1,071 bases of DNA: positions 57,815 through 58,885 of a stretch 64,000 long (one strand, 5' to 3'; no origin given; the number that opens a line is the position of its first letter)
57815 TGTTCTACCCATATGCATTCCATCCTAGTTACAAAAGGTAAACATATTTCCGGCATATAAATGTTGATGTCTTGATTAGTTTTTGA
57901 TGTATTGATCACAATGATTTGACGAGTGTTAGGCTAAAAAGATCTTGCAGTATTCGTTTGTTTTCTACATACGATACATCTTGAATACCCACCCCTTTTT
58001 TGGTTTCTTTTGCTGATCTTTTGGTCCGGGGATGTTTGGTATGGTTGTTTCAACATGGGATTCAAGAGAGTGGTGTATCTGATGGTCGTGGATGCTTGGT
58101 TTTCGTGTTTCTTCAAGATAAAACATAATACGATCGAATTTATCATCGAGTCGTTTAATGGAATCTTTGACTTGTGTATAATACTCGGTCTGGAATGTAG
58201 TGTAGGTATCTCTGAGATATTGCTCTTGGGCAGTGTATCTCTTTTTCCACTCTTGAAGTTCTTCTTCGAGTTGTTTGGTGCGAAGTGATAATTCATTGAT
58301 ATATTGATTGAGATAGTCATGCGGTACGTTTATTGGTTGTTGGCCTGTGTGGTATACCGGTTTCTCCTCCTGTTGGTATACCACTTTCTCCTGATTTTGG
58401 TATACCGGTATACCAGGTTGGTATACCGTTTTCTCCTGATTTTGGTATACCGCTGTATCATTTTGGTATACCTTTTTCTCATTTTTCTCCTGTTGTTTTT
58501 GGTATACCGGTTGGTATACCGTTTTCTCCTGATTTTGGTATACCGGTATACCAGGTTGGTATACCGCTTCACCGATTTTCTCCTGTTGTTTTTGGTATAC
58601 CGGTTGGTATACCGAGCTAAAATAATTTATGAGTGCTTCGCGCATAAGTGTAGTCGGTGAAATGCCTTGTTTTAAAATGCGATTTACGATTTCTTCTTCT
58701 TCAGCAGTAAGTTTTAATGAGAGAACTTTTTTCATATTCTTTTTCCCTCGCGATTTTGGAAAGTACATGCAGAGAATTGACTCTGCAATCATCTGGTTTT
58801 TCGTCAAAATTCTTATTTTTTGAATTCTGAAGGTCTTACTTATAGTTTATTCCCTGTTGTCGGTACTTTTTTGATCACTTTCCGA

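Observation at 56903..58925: Pair of paralogous RHH (CopG-like) coiled-coil proteins, one built on a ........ palindrome array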

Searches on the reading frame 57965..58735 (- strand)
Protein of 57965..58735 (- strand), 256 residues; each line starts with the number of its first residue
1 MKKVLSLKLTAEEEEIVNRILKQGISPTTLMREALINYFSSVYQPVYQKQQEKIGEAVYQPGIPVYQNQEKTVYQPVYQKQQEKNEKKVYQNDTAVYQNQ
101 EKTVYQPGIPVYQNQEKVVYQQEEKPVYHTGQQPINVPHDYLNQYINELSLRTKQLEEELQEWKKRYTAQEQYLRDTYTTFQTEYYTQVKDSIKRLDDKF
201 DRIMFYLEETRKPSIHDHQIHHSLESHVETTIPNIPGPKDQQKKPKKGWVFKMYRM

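Call 5: search_protein_families(library=pfam, proteins=[window:57965-58735:-], max_evalue=1)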
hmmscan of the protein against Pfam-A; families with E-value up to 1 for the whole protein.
window:57965-58735:- (256 aa): 5 families
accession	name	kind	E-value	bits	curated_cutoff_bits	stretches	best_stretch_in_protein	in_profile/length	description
PF23153.1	Aip3p_Bud6_N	-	0.00058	20.5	27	1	144-189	2-46/109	Aip3p/Bud6 N-terminal domain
PF00875.24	DNA_photolyase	-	0.0096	16.3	26.6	0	39-91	94-146/164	DNA photolyase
PF22652.1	DUF7006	-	0.03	14.9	27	1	143-211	1-69/112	Family of unknown function (DUF7006)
PF13012.11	MitMem_reg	-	0.05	13.9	26.6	1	183-235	24-76/113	Maintenance of mitochondrial structure and function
PF15600.11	Imm64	-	0.12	12.6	25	0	2-94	110-199/207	Immunity protein 64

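Call 9: find_homologous_proteins(query=window:57965-58735:-)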
Query window:57965-58735:- (256 aa): 29 proteins with E <= 0.001 among 474 candidates.
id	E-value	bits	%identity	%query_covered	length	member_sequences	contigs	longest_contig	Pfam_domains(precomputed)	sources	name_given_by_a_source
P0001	2.8e-162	557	100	100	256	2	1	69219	-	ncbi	ncbi:MAG: hypothetical protein QXL17_01485 [Candidatus Thermoplasmatota archaeon]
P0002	1.1e-73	266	55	100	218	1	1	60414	-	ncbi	-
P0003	2.0e-72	262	61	100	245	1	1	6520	-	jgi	jgi:hypothetical protein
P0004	2.1e-48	184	45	100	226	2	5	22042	-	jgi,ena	-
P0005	9.5e-48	182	44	100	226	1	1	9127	-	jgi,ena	-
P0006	5.4e-43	166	42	100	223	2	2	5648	-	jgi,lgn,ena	-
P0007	1.9e-42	164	40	100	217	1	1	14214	-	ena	-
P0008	4.6e-41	160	39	100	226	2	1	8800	-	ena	-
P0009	7.0e-41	159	38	100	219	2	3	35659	-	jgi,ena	-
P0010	2.1e-40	158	39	100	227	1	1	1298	-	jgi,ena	-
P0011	2.5e-40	157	38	100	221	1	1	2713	-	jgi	-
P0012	1.7e-39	155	40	100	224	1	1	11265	-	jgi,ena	-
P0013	5.0e-39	153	41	100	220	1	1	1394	-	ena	-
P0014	7.5e-39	152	38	100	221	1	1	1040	-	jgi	jgi:hypothetical protein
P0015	1.5e-38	151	36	100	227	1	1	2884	-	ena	-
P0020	1.3e-37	148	34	100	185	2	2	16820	-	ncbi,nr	ncbi:MAG: hypothetical protein QHH19_02595 [Candidatus Thermoplasmatota archaeon]|nr:hypothetical pr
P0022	1.5e-36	145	38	100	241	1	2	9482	-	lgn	-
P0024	1.1e-35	142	37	100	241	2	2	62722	-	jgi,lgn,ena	-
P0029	1.4e-21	96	40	84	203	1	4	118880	-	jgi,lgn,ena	jgi:hypothetical protein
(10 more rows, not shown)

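Call 14: find_encoding_contigs(protein=P0002, flank=6000, max_places=2)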
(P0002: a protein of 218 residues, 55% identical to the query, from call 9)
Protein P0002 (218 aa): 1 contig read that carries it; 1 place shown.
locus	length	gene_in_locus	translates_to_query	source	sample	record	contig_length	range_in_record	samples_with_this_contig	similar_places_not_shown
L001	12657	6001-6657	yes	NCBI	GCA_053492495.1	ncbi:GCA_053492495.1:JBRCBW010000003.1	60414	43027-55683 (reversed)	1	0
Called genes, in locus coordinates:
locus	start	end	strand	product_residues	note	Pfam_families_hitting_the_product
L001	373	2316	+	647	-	PF13360:PQQ_2, PF01011:PQQ (faint), PF13360:PQQ_2, PF13570:Beta-prop_ACSF4, PF13360:PQQ_2, PF13570:Beta-prop_ACSF4, PF00801:PKD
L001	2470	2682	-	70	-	-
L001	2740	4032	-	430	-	PF12679:ABC2_membrane_2, PF12698:ABC2_membrane_3, PF12730:ABC2_membrane_4, PF01061:ABC2_membrane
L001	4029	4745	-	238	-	PF00005:ABC_tran, PF13304:AAA_21 (weak)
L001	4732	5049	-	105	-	-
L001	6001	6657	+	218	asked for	-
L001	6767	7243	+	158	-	-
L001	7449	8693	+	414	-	-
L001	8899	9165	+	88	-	-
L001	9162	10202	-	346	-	PF00579:tRNA-synt_1b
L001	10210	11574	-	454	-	PF00206:Lyase_1, PF10397:ADSL_C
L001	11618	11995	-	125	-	PF01981:PTH2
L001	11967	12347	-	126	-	PF19023:DUF5749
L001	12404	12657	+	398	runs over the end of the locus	PF01266:DAO (faint), PF03486:HI0933_like (faint), PF04820:Trp_halogenase (faint), PF05834:Lycopene_cycl (faint), PF07992:Pyr_redox_2 (faint), PF12831:FAD_oxidored (faint), PF01494:FAD_binding_3, PF22578:GGR_cat (weak), +1 more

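Call 15: find_encoding_contigs(protein=P0024, flank=6000, max_places=2)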
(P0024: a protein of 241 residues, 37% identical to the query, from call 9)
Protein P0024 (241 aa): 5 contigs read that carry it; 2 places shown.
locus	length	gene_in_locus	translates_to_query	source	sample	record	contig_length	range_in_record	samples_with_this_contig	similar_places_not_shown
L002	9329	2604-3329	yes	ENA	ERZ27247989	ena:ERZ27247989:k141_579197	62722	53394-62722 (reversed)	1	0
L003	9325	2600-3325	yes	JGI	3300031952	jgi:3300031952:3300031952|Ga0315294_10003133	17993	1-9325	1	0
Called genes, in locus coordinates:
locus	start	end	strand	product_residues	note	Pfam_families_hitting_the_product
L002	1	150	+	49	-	?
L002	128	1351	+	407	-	PF07690:MFS_1, PF00083:Sugar_tr (weak), PF07690:MFS_1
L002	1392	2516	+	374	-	PF04055:Radical_SAM, PF14716:HHH_8 (weak)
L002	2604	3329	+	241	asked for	-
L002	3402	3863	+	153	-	-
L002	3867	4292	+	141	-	-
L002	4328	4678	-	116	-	-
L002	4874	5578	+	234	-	PF13476:AAA_23 (weak), PF00005:ABC_tran, PF13304:AAA_21 (faint)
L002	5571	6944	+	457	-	-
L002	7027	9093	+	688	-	PF17210:SdrD_B (faint), PF22904:NOMO1-like_2nd (faint), PF13620:CarboxypepD_reg (weak)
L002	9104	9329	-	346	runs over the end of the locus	PF00579:tRNA-synt_1b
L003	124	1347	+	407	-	PF07690:MFS_1, PF00083:Sugar_tr (weak), PF07690:MFS_1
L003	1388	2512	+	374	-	PF04055:Radical_SAM, PF14716:HHH_8 (weak)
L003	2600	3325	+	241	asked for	-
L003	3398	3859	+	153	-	-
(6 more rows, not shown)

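Call 16: find_encoding_contigs(protein=P0029, flank=6000, max_places=2)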
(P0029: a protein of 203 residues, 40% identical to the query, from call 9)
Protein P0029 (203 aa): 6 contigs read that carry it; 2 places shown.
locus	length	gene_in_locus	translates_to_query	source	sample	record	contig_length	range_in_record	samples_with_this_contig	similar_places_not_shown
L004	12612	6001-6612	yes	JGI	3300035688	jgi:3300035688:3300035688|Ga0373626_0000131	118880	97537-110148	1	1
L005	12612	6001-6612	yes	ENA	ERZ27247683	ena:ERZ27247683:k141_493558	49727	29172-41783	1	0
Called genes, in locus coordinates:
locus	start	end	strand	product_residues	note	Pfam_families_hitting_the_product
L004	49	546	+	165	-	-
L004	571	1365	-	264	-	PF04055:Radical_SAM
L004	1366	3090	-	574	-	PF03485:Arg_tRNA_synt_N, PF00750:tRNA-synt_1d, PF01921:tRNA-synt_1f (faint), PF09334:tRNA-synt_1g (faint), PF05746:DALR_1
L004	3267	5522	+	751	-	PF08126:Propeptide_C25, PF01364:Peptidase_C25, PF18911:PKD_4, PF00801:PKD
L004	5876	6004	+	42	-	-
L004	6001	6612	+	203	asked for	-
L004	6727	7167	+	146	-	-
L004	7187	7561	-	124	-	PF00072:Response_reg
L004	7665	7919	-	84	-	-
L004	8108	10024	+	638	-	PF07602:DUF1565, PF05048:NosD, PF13229:Beta_helix, PF07495:Y_Y_Y (faint), PF00801:PKD, PF18911:PKD_4, PF22352:K319L-like_PKD (weak)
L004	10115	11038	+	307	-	-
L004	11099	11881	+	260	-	PF13481:AAA_25, PF06745:ATPase, PF25199:nSTAND_NTPase5 (weak), PF20720:nSTAND3 (weak)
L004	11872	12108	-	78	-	-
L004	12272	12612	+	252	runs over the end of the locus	PF00154:RecA_N (faint), PF06745:ATPase, PF23442:DUF7125 (weak)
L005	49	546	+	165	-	-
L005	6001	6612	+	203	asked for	-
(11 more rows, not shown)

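Call 19: find_related_loci(query=A1, collection=genome_contigs, flank=4000)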
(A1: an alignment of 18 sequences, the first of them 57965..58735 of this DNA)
Query A1 (256 aa) in genome_contigs; peptide patterns used: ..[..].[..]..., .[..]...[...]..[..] (x = any residue, [..] = any of these).
105 stretches matched a pattern; 8 encode a relative of the query (tblastn E <= 1e-3); 8 distinct loci.
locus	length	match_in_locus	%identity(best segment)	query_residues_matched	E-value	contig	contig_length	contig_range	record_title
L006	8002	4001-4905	43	1-256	1e-51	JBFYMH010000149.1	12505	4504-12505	MAG: Thermoplasmatales archaeon isolate PPR_0057 PPR_0057.fa_k121_519718, whole genome shotgun sequence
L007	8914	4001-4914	36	1-256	1e-43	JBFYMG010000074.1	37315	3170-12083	MAG: Thermoplasmatales archaeon isolate PPR_0056 k121_1128447, whole genome shotgun sequence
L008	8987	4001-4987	40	1-256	2e-43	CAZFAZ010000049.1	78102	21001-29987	MAG TPA_asm: uncultured Thermoplasmatales archaeon isolate SRP067234_co1_271 genome assembly, contig: k99_545285, whole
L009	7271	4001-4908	36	1-256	8e-36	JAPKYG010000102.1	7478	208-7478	MAG: Methanobacteriota archaeon isolate LacPavin_0920_SED3_MAG_41_62 LacPavin_0920_SED3_scaffold_2908773, whole genome s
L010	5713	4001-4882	37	1-256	1e-35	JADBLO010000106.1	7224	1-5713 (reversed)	MAG: Thermoplasmata archaeon isolate Bin3_14.8m NODE_598_length_7224_cov_16.928302, whole genome shotgun sequence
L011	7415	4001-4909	37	1-256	6e-35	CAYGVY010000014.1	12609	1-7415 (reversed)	MAG TPA_asm: uncultured Thermoplasmatales archaeon isolate ERP119294_co4_107 genome assembly, contig: NODE_5011_length_1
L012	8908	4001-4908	37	1-256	1e-34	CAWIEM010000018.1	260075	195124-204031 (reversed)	MAG: uncultured Thermoplasmata archaeon isolate MFD00709.bin.2.100 genome assembly, contig: contig_34260, whole genome s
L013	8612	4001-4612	40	1-231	4e-14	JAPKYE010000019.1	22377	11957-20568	MAG: Methanobacteriota archaeon isolate LacPavin_0920_SED4_MAG_39_12 LacPavin_0920_SED4_scaffold_287980, whole genome sh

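Call 24: find_related_loci(query=A1, collection=metagenome_contigs, flank=3000)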
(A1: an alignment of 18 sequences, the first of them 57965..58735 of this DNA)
Query A1 (256 aa) in metagenome_contigs; peptide patterns used: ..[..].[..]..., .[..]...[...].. (x = any residue, [..] = any of these).
282 stretches matched a pattern; 43 encode a relative of the query (tblastn E <= 1e-3); 43 distinct loci.
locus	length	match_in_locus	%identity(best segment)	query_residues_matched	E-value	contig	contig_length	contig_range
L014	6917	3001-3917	45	1-256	2e-56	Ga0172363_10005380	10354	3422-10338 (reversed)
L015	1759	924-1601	44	1-256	2e-53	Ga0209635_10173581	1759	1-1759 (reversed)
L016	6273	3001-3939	44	1-256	6e-52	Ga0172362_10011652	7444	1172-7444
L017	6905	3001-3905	43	1-256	4e-51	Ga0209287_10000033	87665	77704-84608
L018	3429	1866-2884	42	1-256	6e-49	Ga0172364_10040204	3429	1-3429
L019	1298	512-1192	39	1-256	3e-50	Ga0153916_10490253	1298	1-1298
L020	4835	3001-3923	40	1-256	5e-47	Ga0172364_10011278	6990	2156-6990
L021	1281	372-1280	37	1-256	9e-47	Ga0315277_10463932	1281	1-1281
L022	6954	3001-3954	37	1-256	2e-43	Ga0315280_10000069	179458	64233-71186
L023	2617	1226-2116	39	1-256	3e-43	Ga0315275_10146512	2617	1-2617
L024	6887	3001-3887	40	1-256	7e-43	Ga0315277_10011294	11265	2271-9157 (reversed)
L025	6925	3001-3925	39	1-256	3e-42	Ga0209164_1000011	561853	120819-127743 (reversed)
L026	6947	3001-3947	37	1-256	2e-41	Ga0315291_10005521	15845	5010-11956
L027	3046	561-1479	35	1-256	2e-41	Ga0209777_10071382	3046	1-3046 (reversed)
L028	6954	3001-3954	37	1-256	2e-41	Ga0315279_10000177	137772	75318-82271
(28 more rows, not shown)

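Call 35: predict_structure(alignment_id=A1)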
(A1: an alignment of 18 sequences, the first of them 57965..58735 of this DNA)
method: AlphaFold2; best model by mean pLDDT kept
length: 256 residues; sequences in the alignment: 18
mean_pLDDT: 60.8   pTM: 0.27
mean pLDDT of the five models: 60.8, 60.2, 59.4, 59.0, 55.9
residues with pLDDT >= 90: 67; 70-90: 41; 50-70: 14; < 50: 134
segments of 3 or more residues with pLDDT < 50: 1-5, 47-135, 217-256
pLDDT, mean of each block of 10 residues (from residue 1): 57 82 79 76 52 38 32 35 39 35 33 38 36 54 94 98 98 98 97 96 91 57 36 38 45 43
secondary structure, 60 per line:
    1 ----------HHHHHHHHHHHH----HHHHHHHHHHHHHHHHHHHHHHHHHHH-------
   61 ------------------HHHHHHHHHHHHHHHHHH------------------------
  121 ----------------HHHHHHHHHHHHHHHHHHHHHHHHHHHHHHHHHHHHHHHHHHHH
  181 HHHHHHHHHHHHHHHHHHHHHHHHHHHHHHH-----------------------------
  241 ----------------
elements in order: H11-22 H27-53 H79-96 H137-211
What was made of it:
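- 57965..58735 (-): 'Big' gene, 256 aa (NCBI QXL17_01485). It comprises an RHH domain, a disordered linker, a long helix and a basic/aromatic C-terminal tail. AF2 domain layout comes from call 35.
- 58351..58613 (.): Array of 14 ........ boxes, centre-to-centre spacings 8, 12, 13, 21, 24 and 36 bp. It codes for the disordered linker (V-Y-Q repeats). I propose it is the cis binding array for the RHH domain. Linker pLDDT below 50: call 35.
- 58103..58327 (-): Codes for one long helix (aa 137-211), presumably a coiled coil. This is the most conserved part of the family (.........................). AF2 pLDDT 91-98 (call 35).
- The linker is predicted disordered (call 35).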

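Call 41: fold_search(model_id=the predicted structure, library=pdb)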
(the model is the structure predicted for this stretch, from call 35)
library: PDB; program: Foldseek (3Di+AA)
matches with E <= 10: 3; with E <= 0.001: 0
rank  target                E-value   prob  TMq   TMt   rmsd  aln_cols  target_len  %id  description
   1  9dtr_O                2.7e+00  0.03  0.11  0.07  49.9       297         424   13  Structure of the yeast post-catalytic P complex spliceosome at 2.3 Angstrom resolution (released 2024-12-25)
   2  9g28_I                7.4e+00  0.02  0.08  0.07  24.3        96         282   14  snR30 snoRNP - State 2 - Utp23-Krr1-deltaC3 (released 2025-06-18)
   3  9e5c_6F               8.5e+00  0.07  0.26  0.20  67.9       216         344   12  Cryo-EM structure of 96 nm repeat of microtubule doublet from T. brucei flagellum (released 2025-03-12)

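Call 48: search_protein_families(library=ncbifam, proteins=[window:57965-58735:-], max_evalue=1)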
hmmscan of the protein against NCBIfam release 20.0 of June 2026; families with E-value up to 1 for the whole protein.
window:57965-58735:- (256 aa): 2 families
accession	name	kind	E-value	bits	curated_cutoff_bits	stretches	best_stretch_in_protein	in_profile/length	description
TIGR02168.1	SMC_prok_B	equivalog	0.051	11.3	567.35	1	67-212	706-854/1181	chromosome segregation protein SMC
TIGR03406.1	FeS_long_SufT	hypoth_equivalog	0.39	10.5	202.6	1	79-126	61-107/174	putative Fe-S cluster assembly protein SufT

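Call 49: search_protein_families(library=phrogs, proteins=[window:57965-58735:-], max_evalue=0.1)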
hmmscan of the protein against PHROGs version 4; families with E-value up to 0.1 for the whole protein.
window:57965-58735:- (256 aa): 1 family
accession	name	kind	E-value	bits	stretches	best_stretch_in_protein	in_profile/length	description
phrog_24256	-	unknown function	0.041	14.9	1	141-183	61-103/118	-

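Call 53: find_related_loci(query=A1, collection=viral_contigs, flank=5000)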
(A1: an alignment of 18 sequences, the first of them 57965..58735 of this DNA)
Query A1 (256 aa) in viral_contigs; peptide patterns used: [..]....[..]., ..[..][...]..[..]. (x = any residue, [..] = any of these).
175 stretches matched a pattern, but none encodes a relative of the query by tblastn (E <= 1e-3).
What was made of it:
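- On Plasmid-type partition cassette (type II ParMRC, type Ib ParFG or delta-omega): No homolog was found in viral contigs (call 53).
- Tried and rejected: No viral homologs of the protein were found (call 53).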

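Call 59: find_encoding_contigs(protein=P0022, flank=1500, max_places=1)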
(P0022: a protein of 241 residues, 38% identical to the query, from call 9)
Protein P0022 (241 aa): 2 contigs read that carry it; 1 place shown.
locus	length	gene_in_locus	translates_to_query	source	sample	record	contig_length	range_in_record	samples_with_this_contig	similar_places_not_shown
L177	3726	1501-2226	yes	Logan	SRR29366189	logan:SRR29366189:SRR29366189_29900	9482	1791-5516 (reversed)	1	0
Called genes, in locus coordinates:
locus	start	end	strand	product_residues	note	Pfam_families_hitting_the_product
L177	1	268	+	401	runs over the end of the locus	PF00083:Sugar_tr (weak), PF07690:MFS_1, PF00083:Sugar_tr (weak), PF07690:MFS_1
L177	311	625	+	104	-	-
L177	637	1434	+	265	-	PF04055:Radical_SAM (weak), PF14716:HHH_8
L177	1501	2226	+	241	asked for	-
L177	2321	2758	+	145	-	-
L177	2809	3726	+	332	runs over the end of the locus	PF13243:SQHop_cyclase_C (faint)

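Call 60: find_encoding_contigs(protein=P0020, flank=1500, max_places=1)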
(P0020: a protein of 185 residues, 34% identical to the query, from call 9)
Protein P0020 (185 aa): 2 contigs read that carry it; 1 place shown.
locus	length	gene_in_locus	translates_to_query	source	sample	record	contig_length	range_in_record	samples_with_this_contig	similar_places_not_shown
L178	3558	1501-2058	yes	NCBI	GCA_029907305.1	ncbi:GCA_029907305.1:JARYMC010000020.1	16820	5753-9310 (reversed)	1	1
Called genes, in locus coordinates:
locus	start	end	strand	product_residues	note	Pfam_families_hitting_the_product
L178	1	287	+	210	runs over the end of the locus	PF03602:Cons_hypoth95 (weak), PF05175:MTS, PF06325:PrmA, PF10294:Methyltransf_16 (weak), PF13489:Methyltransf_23, PF13847:Methyltransf_31 (weak), PF08241:Methyltransf_11 (weak), PF13649:Methyltransf_25, +3 more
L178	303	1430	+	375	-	PF04055:Radical_SAM, PF14716:HHH_8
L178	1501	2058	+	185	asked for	-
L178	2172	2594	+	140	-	-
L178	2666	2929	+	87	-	-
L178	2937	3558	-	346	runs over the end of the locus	PF00579:tRNA-synt_1b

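Call 61: find_encoding_contigs(protein=P0003, flank=1500, max_places=1)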
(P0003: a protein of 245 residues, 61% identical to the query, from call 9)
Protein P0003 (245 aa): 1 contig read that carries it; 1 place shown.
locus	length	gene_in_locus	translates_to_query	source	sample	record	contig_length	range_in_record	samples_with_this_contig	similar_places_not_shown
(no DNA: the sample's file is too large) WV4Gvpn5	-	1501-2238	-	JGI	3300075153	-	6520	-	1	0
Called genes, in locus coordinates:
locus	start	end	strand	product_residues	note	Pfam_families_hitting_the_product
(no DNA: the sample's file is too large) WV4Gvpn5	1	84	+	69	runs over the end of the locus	-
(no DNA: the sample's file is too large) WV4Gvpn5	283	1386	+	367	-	PF07690:MFS_1, PF12832:MFS_1_like, PF00083:Sugar_tr, PF07690:MFS_1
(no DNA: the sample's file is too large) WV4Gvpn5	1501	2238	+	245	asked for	-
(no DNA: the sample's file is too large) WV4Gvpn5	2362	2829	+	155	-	-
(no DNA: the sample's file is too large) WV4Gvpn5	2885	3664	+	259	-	PF02535:Zip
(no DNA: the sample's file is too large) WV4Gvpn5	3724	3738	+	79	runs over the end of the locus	PF12675:DUF3795 (weak)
